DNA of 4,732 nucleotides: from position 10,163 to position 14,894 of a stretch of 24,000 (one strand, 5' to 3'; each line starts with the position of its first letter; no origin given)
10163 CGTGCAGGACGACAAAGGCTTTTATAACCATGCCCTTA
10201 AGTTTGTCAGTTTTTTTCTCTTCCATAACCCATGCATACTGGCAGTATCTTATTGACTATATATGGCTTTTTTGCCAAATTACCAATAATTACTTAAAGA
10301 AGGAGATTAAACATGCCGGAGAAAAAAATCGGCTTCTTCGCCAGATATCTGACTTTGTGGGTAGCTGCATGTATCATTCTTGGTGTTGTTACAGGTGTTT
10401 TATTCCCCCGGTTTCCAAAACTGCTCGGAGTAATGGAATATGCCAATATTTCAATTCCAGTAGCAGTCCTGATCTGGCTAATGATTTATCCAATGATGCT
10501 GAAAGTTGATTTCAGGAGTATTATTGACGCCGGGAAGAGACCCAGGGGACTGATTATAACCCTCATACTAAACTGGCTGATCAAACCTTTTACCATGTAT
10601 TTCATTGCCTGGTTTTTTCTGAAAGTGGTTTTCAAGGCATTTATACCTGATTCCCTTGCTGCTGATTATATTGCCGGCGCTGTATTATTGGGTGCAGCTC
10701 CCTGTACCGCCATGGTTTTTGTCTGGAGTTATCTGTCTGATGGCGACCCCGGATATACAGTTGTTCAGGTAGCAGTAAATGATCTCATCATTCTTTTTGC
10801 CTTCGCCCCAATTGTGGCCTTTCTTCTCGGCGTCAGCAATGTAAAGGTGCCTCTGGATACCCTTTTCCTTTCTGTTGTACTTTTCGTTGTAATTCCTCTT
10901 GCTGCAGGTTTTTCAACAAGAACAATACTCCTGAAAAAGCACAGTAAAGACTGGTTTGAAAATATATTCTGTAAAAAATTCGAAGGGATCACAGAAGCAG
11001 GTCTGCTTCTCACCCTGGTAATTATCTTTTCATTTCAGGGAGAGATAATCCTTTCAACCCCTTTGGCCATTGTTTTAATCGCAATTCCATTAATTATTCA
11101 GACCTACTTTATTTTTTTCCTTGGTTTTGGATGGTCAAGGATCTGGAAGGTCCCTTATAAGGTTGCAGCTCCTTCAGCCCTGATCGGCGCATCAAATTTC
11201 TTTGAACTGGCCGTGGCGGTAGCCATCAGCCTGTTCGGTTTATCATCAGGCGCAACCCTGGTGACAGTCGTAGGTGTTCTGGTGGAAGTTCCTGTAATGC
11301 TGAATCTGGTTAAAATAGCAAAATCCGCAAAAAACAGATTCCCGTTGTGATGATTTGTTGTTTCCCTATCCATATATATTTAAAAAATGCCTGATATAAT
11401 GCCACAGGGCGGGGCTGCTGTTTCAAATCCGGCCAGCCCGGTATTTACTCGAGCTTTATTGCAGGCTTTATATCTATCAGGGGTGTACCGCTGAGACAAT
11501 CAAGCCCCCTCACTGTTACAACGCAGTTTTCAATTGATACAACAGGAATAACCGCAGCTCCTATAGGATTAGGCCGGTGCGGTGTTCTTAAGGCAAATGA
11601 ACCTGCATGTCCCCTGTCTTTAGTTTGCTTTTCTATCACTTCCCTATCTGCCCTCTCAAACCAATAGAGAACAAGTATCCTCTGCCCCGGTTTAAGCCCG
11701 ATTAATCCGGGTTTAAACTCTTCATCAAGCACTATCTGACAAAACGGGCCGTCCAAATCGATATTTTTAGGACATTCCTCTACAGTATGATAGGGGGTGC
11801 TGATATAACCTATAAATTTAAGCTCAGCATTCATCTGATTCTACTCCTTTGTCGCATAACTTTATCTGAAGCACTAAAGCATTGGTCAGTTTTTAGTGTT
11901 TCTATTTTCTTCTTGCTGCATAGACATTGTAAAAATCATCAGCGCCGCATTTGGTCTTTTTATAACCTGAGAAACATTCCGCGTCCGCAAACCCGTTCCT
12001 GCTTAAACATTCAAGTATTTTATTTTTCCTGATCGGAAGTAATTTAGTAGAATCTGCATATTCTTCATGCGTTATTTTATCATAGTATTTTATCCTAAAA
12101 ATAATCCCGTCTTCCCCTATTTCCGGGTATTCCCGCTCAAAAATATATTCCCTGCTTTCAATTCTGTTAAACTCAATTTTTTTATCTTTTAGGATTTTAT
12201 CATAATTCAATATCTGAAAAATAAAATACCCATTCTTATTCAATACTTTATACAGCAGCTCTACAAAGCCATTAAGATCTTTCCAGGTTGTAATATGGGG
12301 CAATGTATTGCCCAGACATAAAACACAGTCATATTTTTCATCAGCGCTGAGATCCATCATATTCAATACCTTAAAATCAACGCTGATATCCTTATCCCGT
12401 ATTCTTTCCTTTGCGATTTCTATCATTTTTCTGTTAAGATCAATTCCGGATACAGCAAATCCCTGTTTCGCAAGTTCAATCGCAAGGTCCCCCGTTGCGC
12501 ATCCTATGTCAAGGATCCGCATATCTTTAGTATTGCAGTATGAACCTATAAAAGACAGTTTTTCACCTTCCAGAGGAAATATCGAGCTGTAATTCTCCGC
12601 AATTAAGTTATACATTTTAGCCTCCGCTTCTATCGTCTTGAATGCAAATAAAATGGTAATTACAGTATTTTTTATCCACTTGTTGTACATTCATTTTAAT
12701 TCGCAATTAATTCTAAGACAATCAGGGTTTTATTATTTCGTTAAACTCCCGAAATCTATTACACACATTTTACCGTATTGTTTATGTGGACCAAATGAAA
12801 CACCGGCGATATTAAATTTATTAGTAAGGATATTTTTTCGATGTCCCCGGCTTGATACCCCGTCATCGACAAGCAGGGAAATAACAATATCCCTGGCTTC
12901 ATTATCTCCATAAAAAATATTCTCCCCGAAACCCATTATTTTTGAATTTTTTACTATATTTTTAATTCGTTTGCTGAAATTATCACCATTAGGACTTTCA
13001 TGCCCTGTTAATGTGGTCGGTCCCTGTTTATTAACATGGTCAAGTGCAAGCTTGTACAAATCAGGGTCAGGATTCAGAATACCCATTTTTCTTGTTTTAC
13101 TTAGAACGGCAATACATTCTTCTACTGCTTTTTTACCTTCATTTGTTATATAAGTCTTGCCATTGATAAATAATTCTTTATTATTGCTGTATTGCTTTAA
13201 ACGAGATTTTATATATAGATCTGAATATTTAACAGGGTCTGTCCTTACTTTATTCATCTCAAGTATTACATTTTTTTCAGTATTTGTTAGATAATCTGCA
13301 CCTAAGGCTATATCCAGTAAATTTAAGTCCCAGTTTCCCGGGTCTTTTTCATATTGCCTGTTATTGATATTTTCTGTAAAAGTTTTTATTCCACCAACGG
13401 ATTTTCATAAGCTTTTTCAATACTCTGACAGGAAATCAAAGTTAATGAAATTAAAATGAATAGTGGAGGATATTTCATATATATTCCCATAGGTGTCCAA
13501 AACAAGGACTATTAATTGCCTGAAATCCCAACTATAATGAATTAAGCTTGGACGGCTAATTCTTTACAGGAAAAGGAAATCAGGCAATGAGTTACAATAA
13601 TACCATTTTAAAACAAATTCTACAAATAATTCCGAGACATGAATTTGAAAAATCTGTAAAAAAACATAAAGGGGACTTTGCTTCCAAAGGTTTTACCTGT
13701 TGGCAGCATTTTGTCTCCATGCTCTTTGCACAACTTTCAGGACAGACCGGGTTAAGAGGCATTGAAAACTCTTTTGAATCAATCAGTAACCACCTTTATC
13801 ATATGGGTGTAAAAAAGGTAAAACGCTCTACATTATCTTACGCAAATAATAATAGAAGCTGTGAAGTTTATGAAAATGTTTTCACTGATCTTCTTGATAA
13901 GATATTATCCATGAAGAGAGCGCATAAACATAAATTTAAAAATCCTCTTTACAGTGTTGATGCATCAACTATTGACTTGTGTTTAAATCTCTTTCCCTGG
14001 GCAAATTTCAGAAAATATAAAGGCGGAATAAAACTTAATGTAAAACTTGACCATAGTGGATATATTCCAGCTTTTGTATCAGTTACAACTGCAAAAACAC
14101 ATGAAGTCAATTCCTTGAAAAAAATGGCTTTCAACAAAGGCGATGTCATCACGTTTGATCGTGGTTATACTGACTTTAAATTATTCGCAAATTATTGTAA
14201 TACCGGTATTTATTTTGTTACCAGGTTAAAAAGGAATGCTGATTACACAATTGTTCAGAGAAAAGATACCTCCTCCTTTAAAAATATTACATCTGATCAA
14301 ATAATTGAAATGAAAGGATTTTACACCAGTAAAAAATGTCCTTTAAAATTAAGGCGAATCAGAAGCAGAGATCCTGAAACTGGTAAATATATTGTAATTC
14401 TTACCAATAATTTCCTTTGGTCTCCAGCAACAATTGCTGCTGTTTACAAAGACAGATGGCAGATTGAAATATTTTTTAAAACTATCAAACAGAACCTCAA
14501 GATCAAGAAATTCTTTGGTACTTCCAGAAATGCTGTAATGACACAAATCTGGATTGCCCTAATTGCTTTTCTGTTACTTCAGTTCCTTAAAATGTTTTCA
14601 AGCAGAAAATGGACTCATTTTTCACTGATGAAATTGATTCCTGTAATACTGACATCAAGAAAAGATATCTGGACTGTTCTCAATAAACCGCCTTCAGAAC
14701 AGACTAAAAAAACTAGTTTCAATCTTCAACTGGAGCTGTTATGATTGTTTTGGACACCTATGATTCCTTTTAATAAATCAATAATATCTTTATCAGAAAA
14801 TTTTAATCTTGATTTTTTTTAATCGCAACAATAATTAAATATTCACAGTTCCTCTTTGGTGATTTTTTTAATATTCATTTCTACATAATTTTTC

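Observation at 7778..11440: Direct repeats of the tRNA-Pro 3-prime end bracket the marR-hgcAB-acr3 cassette, suggesting an integrase-less genomic islet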

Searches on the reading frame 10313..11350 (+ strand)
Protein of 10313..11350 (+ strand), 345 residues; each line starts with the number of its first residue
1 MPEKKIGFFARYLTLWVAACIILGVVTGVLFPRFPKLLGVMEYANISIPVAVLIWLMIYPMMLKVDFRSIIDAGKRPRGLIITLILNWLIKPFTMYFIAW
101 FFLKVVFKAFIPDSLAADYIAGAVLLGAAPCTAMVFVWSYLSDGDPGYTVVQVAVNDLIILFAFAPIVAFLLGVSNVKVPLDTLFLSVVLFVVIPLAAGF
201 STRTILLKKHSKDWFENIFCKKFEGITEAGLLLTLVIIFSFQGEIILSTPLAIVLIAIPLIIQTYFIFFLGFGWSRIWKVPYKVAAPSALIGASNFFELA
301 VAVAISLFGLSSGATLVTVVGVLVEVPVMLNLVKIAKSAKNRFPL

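Call 10: search_protein_families(library=pfam, proteins=[window:10313-11350:+])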
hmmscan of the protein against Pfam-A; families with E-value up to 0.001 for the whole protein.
window:10313-11350:+ (345 aa): 2 families
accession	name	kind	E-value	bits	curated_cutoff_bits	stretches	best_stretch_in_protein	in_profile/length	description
PF01758.21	SBF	-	2e-41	142.2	24.3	1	52-248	2-190/191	Sodium Bile acid symporter family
PF13593.11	SBF_like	-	5.4e-06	26.4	25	1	19-322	5-294/313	SBF-like CPA transporter family (DUF4137)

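Call 74: search_protein_families(library=ncbifam, proteins=[window:10313-11350:+])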
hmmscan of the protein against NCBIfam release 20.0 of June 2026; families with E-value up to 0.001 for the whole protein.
window:10313-11350:+ (345 aa): 2 families
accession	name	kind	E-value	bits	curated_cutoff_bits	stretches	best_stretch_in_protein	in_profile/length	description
TIGR00832.1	acr3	equivalog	9e-116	386.7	282.8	1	7-336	2-327/327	ACR3 family arsenite efflux transporter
TIGR00841.1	bass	subfamily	3.9e-09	36.2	326.3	1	42-326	31-295/321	bile acid:sodium symporter family transporter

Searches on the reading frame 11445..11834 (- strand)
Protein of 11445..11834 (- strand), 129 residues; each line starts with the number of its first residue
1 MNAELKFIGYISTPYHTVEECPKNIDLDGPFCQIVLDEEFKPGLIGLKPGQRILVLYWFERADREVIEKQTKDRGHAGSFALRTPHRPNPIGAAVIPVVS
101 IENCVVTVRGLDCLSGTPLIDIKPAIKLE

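Call 10: search_protein_families(library=pfam, proteins=[window:11445-11834:-])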
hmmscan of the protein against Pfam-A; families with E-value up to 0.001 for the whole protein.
window:11445-11834:- (129 aa): 1 family
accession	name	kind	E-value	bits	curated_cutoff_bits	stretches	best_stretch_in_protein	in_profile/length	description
PF01980.22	TrmO_N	-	5.3e-23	81.9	26.8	1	31-126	13-112/116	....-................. O N-terminal domain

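Call 13: find_encoding_contigs(protein=window:11445-11834:-, flank=10000, max_places=10)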
Protein window:11445-11834:- (129 aa): no gene with exactly this product is on record in the collection.

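Call 17: find_homologous_proteins(query=window:11445-11834:-)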
Query window:11445-11834:- (129 aa): 605 proteins with E <= 0.001 among 616 candidates; the best 120 are listed.
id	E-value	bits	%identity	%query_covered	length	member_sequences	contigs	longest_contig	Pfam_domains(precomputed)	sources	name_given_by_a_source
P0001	9.8e-69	247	85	100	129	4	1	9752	PF01980.23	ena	-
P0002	3.5e-68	246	84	100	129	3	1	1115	PF01980.23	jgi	-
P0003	1.0e-54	202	70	100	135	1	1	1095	PF01980.23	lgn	-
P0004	2.7e-52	194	67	100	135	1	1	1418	PF01980.23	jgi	jgi:tRNA-Thr(GGU) m(6)t(6)A37 methyltransferase TsaA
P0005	7.1e-52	193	66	100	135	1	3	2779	PF01980.23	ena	-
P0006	1.1e-51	192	66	100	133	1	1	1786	PF01980.23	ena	-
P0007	1.1e-51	192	66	100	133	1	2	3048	PF01980.23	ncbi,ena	-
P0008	3.9e-51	190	66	100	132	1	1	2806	PF01980.23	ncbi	-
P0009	7.6e-51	190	64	100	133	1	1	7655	PF01980.23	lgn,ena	-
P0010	9.2e-51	189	64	100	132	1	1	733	PF01980.23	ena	-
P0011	1.5e-50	189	65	100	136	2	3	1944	PF01980.23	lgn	-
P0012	2.3e-50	188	62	100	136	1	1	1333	PF01980.23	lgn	-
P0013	2.5e-50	188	64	98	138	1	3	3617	PF01980.23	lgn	-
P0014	2.5e-50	188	65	100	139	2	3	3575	PF01980.23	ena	-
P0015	3.0e-50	188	66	100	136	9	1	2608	PF01980.23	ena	-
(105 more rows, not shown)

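Call 18: find_encoding_contigs(protein=P0001, flank=10000, max_places=10)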
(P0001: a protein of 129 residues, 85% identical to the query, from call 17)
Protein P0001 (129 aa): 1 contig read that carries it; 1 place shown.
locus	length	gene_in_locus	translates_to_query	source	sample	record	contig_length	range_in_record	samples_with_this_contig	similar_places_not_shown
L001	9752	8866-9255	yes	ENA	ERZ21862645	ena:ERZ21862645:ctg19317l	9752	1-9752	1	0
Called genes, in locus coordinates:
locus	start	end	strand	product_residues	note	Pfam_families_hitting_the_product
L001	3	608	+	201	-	?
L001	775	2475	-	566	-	PF13489:Methyltransf_23, PF08241:Methyltransf_11, PF08242:Methyltransf_12 (weak), PF13649:Methyltransf_25 (weak), PF13395:HNH_4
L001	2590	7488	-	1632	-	PF00270:DEAD, PF00271:Helicase_C, PF00580:UvrD-helicase, PF13245:AAA_19, PF00580:UvrD-helicase, PF13361:UvrD_C (weak), PF13361:UvrD_C, PF13538:UvrD_C_2, +3 more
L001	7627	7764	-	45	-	-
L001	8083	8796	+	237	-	PF01209:Ubie_methyltran, PF05401:NodS, PF13489:Methyltransf_23, PF02353:CMAS, PF05175:MTS, PF13847:Methyltransf_31, PF08241:Methyltransf_11, PF08242:Methyltransf_12, +4 more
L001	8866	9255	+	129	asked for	PF01980:TrmO_N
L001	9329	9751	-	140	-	?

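Call 19: find_encoding_contigs(protein=P0002, flank=10000, max_places=10)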
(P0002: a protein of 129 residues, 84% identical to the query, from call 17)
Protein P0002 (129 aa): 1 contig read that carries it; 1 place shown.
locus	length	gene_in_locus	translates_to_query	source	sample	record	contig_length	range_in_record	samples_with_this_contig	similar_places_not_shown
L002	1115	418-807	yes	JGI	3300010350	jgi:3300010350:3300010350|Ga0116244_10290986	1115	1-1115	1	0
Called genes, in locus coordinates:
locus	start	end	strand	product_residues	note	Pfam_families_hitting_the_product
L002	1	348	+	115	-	?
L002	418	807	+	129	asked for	PF01980:TrmO_N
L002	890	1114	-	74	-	?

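Call 48: search_protein_families(library=pfam, proteins=[L001:9329-9751:-])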
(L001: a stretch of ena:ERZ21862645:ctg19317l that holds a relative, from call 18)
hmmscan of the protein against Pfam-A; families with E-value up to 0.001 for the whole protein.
L001:9329-9751:- (140 aa): 5 families
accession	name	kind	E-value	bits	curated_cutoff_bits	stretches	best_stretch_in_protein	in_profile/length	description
PF01047.28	MarR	-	2.9e-13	49.9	24.6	1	29-85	2-58/59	MarR family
PF12802.13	MarR_2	-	6.2e-10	39.5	27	1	27-84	2-60/61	MarR family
PF13412.12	HTH_24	-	4.9e-07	29.7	21.9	1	33-74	6-47/48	Winged helix-turn-helix DNA-binding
PF09339.16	HTH_IclR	-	6.9e-05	23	22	1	43-76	17-50/52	IclR helix-turn-helix domain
PF08279.18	HTH_11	-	0.00013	22.2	25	0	34-72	4-43/55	HTH domain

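Call 74: search_protein_families(library=ncbifam, proteins=[window:11445-11834:-])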
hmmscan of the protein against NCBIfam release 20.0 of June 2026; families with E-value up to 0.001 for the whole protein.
window:11445-11834:- (129 aa): 1 family
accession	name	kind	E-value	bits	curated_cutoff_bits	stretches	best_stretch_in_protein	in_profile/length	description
TIGR00104.1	tRNA_TsaA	equivalog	2.1e-25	89.6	93.25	1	2-125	3-131/143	tRNA (N6-threonylcarbamoyladenosine(37)-N6)-methyltransferase TrmO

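Call 80: find_encoding_contigs(protein=P0249, flank=10000, max_places=10)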
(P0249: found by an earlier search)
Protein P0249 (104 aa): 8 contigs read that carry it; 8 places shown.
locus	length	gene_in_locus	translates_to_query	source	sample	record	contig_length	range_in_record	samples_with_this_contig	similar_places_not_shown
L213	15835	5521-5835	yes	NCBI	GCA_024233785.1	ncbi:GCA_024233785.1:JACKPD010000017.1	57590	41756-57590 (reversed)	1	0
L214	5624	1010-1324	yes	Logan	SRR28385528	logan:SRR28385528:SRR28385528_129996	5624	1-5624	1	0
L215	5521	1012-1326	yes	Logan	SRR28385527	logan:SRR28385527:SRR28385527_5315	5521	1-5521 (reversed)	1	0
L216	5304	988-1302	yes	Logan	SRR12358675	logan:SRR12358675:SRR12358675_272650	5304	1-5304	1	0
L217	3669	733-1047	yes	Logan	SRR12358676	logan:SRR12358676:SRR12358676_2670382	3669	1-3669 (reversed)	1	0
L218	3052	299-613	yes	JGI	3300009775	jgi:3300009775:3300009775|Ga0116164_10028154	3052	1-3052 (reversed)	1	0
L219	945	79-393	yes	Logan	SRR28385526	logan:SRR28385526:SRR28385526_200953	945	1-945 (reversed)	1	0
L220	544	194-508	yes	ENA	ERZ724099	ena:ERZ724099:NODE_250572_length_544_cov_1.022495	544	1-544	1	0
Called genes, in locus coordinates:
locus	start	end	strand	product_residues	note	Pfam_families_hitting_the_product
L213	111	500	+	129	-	PF01980:TrmO_N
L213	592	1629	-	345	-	PF13593:SBF_like (weak), PF01758:SBF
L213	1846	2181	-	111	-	PF12838:Fer4_7 (weak), PF14697:Fer4_21 (weak), PF25160:LdpA_Fe-S-bd (weak), PF00037:Fer4, PF12837:Fer4_6 (weak), PF13237:Fer4_10, PF13187:Fer4_9, PF00037:Fer4 (weak), +4 more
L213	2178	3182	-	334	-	PF03599:CdhD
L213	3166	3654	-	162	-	PF01047:MarR, PF12802:MarR_2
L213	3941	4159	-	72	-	PF07927:HicA_toxin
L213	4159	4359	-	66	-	PF15919:HicB_lk_antitox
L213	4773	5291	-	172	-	PF00989:PAS (faint)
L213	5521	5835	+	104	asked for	PF03992:ABM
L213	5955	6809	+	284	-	PF01909:NTP_transf_2, PF18765:Polbeta, PF01934:HepT-like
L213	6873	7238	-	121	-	-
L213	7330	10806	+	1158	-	PF26300:PEPCK_PPi_lobe_2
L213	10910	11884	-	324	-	PF00535:Glycos_transf_2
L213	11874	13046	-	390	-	-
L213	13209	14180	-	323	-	PF01073:3Beta_HSD, PF01370:Epimerase, PF02719:Polysacc_synt_2, PF04321:RmlD_sub_bind, PF05368:NmrA (weak), PF13460:NAD_binding_10, PF16363:GDP_Man_Dehyd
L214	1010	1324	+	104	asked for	PF03992:ABM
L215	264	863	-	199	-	PF00989:PAS (faint)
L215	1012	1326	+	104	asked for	PF03992:ABM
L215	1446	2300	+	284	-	PF01909:NTP_transf_2, PF18765:Polbeta, PF01934:HepT-like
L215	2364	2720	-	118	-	-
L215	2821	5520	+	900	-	?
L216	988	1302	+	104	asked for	PF03992:ABM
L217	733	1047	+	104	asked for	PF03992:ABM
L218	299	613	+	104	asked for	PF03992:ABM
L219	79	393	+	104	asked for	PF03992:ABM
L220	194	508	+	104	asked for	PF03992:ABM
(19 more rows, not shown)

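Call 81: find_encoding_contigs(protein=P0251, flank=10000, max_places=10)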
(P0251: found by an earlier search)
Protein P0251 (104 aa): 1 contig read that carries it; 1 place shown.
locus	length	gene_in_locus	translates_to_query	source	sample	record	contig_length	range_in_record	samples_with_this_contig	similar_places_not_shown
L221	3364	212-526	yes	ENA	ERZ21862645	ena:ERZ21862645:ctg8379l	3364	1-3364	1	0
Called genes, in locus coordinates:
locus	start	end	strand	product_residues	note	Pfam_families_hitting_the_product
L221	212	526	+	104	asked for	PF03992:ABM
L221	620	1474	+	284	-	PF01909:NTP_transf_2, PF18765:Polbeta, PF01934:HepT-like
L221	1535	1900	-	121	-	-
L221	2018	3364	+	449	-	?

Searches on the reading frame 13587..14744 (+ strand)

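Call 10: search_protein_families(library=pfam, proteins=[window:13587-14744:+])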
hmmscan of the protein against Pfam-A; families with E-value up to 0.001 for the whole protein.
window:13587-14744:+ (385 aa): 4 families
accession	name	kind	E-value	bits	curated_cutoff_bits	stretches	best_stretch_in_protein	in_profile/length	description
PF01609.27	DDE_Tnp_1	-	2.3e-27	96.5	23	1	120-330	5-200/200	Transposase DDE domain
PF14294.11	DUF4372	-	3e-26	91.8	25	1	4-76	2-74/74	Domain of unknown function (DUF4372)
PF13701.12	DDE_Tnp_1_4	-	2.4e-05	23.2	34.7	1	188-341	220-382/435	Transposase DDE domain group 1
PF13612.12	DDE_Tnp_1_3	-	0.00011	22.7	27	1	147-228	45-125/155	Transposase DDE domain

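Call 74: search_protein_families(library=ncbifam, proteins=[window:13587-14744:+])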
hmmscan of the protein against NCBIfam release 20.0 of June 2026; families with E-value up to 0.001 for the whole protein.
window:13587-14744:+ (385 aa): 12 families
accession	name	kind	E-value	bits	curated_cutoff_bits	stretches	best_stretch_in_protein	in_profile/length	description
NF033592.1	transpos_IS4_1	equivalog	3.4e-83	279.5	115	1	12-334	2-331/332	IS4 family transposase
NF049925.1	transpos_IS4_4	equivalog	2.3e-13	49.7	250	1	241-338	274-374/449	IS4 family transposase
NF049921.1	transpos_IS701_2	equivalog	3.6e-13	49.6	250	1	186-347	146-301/318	IS701 family transposase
NF033559.2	transpos_IS1634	equivalog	1.2e-10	41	100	1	221-336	321-428/483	IS1634 family transposase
NF033520.1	transpos_IS982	equivalog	2.8e-10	40.2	130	1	147-219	113-186/243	IS982 family transposase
NF033591.1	transpos_IS4_2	equivalog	3.1e-09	36.4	152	1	183-331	117-277/340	IS4 family transposase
NF049999.1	transpos_IS701_3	equivalog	7.5e-09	35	170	1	246-341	270-367/412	IS701 family transposase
NF033540.2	transpos_IS701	equivalog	3.5e-08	33.1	150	1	262-332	289-360/363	IS701 family transposase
NF033590.1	transpos_IS4_3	equivalog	5e-05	22.5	160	1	282-344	270-333/405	IS4 family transposase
NF033539.1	transpos_IS1380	equivalog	9e-05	21.2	180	1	190-338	213-379/419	IS1380 family transposase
NF033541.0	transpos_ISH3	equivalog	0.00019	20.7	225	1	186-337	148-297/298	ISH3 family transposase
NF033580.1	transpos_IS5_3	equivalog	0.00025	20.7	110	0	281-328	209-256/258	IS5 family transposase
